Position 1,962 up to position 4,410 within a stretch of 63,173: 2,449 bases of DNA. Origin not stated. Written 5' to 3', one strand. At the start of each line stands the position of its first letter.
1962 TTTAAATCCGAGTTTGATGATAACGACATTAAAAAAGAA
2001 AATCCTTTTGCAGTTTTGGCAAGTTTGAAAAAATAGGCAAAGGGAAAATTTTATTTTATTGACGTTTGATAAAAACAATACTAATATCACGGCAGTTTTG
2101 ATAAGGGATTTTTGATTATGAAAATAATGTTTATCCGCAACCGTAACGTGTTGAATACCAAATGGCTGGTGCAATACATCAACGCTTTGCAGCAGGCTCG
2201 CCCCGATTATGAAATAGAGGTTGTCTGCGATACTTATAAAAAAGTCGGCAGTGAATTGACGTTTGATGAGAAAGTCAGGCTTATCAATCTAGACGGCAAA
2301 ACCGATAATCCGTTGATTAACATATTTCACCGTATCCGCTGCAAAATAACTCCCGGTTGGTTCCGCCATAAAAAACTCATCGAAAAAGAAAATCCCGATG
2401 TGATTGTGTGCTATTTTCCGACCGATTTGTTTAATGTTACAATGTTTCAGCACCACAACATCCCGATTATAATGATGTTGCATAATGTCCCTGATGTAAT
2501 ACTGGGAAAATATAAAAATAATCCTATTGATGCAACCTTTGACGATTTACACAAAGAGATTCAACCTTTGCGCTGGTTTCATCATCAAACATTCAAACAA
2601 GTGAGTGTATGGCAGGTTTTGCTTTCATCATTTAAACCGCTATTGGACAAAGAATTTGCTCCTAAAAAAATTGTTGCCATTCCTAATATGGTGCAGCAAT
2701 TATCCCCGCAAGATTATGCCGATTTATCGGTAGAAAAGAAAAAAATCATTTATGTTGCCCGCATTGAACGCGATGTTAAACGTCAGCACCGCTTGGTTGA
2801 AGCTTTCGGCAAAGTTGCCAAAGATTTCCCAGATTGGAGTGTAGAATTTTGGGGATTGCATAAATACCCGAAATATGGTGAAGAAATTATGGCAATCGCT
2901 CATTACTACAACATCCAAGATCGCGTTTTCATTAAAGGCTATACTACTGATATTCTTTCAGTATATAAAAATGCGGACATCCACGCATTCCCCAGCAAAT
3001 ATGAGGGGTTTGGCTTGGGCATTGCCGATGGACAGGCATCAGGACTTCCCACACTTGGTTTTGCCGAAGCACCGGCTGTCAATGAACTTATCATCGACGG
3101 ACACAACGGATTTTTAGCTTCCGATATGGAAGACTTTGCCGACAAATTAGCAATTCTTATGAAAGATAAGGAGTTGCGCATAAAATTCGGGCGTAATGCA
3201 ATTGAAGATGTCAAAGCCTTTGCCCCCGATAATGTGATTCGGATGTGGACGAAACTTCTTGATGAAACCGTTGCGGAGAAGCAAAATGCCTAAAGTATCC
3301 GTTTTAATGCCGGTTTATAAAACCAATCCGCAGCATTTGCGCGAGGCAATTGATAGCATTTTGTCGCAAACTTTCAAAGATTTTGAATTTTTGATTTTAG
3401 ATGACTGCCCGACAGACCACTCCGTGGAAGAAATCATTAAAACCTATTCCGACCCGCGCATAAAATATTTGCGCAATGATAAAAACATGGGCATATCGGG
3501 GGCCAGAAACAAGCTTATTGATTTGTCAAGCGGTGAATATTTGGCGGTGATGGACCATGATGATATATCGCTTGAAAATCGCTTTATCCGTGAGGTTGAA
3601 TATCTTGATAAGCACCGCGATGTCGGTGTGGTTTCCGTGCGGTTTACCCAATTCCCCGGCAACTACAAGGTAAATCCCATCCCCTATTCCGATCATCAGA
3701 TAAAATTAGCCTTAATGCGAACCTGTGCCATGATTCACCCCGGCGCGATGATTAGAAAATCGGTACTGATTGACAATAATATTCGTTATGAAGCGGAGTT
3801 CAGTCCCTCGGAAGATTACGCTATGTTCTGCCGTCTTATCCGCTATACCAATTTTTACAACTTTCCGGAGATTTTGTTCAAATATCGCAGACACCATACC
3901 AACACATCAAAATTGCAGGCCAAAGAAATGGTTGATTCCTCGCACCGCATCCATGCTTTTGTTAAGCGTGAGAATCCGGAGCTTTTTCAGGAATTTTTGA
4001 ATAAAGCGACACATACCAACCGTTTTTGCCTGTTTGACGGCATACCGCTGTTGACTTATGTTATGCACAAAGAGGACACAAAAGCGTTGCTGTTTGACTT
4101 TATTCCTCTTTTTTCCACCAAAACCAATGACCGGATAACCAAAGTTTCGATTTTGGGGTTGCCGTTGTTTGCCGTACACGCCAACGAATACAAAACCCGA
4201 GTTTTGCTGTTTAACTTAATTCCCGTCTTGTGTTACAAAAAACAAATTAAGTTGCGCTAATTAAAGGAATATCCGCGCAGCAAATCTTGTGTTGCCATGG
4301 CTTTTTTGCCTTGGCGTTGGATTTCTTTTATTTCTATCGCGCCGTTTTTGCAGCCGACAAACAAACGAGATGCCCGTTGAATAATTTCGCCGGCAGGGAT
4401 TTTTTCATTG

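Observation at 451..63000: Ten dispersed paralogs of a small secreted protein with a near-invariant donor-strand-like N-terminus and a variable body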

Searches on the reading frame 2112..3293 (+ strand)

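Call 15: search_protein_families(library=pfam, proteins=[window:2112-3293:+], max_evalue=0.00001)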
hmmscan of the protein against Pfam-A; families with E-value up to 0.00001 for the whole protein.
window:2112-3293:+ (393 aa): 2 families
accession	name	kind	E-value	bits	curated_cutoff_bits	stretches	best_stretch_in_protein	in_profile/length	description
PF00534.26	Glycos_transf_1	-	3.3e-27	95.5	26.4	1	207-365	13-171/172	Glycosyl transferases group 1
PF13692.12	Glyco_trans_1_4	-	8.6e-24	84.8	27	1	210-352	2-142/142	Glycosyl transferases group 1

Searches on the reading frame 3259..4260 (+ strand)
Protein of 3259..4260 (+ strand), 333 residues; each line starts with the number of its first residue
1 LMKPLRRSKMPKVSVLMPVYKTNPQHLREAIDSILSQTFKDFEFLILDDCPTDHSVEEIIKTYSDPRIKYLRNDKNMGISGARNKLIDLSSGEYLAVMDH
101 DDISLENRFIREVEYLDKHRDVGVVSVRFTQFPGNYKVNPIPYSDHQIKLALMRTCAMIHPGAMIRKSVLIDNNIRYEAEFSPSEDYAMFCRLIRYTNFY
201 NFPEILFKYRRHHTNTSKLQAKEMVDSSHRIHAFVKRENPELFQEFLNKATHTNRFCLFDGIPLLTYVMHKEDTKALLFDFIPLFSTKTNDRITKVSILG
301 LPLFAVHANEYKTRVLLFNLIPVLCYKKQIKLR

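Call 15: search_protein_families(library=pfam, proteins=[window:3259-4260:+], max_evalue=0.00001)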
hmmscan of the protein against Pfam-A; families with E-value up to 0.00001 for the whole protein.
window:3259-4260:+ (333 aa): 3 families
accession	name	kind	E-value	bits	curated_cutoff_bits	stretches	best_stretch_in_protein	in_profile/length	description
PF00535.33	Glycos_transf_2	-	1e-29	104.1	23.3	1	14-170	1-164/168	Glycosyl transferase family 2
PF10111.15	Glyco_tranf_2_2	-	2.4e-07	31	27.3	0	14-109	1-99/276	Glycosyltransferase like family 2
PF13641.12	Glyco_tranf_2_3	-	1e-06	29.4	27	1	11-128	1-124/230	Glycosyltransferase like family 2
